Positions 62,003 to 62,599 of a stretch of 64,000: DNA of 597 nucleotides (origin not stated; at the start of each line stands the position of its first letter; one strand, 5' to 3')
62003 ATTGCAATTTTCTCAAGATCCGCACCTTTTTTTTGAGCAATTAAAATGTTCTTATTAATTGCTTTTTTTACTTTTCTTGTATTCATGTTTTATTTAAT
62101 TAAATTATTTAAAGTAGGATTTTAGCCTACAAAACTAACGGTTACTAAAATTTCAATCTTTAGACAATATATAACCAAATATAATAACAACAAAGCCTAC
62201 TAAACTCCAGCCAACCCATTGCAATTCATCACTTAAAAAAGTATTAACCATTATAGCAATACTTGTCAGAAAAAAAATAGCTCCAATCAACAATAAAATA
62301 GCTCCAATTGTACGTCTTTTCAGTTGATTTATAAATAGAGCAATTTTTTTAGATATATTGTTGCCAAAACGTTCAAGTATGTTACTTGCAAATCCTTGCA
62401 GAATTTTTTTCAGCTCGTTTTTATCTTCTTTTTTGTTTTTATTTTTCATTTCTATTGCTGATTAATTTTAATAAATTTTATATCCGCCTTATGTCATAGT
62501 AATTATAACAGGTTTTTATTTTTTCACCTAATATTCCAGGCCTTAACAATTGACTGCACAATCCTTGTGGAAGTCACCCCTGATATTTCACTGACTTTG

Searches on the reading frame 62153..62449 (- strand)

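Call 44: search_protein_families(library=pfam, proteins=[window:62153-62449:-], max_evalue=0.01)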
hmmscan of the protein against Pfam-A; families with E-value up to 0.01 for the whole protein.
window:62153-62449:- (98 aa): 2 families
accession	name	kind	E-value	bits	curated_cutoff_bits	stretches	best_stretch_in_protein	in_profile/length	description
PF20990.2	DUF2207_C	-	0.0012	19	33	1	4-95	98-183/247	Predicted membrane protein (DUF2207) C-terminal domain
PF09925.14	DUF2157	-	0.0015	18.7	32.4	1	42-96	86-141/146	Predicted membrane protein (DUF2157)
